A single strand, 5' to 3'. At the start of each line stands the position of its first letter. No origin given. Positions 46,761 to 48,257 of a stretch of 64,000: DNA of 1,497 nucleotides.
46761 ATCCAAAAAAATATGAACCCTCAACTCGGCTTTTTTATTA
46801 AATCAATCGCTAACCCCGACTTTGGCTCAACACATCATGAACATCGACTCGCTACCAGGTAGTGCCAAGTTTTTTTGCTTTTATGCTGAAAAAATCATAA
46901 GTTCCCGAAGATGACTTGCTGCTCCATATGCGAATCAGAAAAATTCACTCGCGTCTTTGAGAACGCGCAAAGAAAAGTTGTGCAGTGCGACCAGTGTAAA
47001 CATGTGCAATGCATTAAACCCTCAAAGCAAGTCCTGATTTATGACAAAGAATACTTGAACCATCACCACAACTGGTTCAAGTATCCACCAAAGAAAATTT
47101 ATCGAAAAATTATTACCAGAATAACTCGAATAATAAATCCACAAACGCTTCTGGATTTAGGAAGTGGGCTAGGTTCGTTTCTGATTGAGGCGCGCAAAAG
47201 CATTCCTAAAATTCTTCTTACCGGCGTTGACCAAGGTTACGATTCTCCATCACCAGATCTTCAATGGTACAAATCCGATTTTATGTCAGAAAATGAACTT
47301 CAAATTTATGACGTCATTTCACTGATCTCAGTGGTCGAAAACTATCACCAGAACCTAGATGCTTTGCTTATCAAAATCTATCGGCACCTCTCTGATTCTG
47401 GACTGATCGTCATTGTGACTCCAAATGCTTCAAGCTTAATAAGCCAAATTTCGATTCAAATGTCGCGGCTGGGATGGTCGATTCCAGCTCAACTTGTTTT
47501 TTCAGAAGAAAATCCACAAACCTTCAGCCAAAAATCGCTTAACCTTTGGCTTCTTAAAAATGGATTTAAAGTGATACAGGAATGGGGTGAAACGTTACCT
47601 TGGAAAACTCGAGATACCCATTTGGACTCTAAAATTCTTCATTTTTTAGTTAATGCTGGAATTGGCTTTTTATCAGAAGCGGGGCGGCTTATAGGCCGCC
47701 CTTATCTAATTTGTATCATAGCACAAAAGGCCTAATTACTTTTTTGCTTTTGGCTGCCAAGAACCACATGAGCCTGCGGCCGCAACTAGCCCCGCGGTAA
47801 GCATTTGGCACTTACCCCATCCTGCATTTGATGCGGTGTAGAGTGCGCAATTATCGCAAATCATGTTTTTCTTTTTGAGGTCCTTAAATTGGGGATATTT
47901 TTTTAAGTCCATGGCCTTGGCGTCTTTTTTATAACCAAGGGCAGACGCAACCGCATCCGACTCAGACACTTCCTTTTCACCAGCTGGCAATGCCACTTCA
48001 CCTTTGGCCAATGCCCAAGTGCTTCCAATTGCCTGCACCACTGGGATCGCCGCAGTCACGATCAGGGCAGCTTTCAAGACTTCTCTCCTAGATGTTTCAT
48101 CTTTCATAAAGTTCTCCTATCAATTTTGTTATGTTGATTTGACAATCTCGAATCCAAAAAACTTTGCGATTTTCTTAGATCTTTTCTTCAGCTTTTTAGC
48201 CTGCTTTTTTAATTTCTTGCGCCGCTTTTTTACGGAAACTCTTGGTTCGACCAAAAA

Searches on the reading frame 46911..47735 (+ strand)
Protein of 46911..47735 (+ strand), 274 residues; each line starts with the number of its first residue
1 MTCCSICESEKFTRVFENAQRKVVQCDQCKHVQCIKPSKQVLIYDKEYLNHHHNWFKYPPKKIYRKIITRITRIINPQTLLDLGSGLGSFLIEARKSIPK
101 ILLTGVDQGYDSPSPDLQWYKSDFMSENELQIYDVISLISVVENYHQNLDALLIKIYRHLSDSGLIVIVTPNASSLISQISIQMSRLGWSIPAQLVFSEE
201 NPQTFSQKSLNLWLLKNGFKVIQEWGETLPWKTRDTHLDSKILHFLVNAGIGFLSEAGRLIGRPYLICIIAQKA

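Call 10: search_protein_families(library=pfam, proteins=[window:46911-47735:+], max_evalue=0.01)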
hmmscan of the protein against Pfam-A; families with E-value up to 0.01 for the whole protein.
window:46911-47735:+ (274 aa): 3 families
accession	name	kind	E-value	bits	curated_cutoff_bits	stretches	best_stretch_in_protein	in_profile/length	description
PF13489.12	Methyltransf_23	-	9.6e-17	61.6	27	1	64-223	9-163/164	Methyltransferase domain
PF13847.12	Methyltransf_31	-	1.9e-05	24.8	27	0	128-187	67-129/145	Methyltransferase domain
PF08242.18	Methyltransf_12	-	3.7e-05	24.8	30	1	81-165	1-97/98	Methyltransferase domain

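Call 11: search_protein_families(library=phrogs, proteins=[window:46911-47735:+], max_evalue=0.001)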
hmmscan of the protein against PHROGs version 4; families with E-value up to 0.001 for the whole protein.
window:46911-47735:+ (274 aa): 0 families

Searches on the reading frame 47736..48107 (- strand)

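Call 10: search_protein_families(library=pfam, proteins=[window:47736-48107:-], max_evalue=0.01)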
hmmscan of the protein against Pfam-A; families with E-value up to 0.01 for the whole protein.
window:47736-48107:- (123 aa): 1 family
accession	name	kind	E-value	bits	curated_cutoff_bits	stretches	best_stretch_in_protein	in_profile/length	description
PF01355.22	HIPIP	-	4.5e-15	56.1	22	1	51-117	2-65/66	High potential iron-sulfur protein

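Call 11: search_protein_families(library=phrogs, proteins=[window:47736-48107:-], max_evalue=0.001)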
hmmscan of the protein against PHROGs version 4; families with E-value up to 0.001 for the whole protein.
window:47736-48107:- (123 aa): 0 families
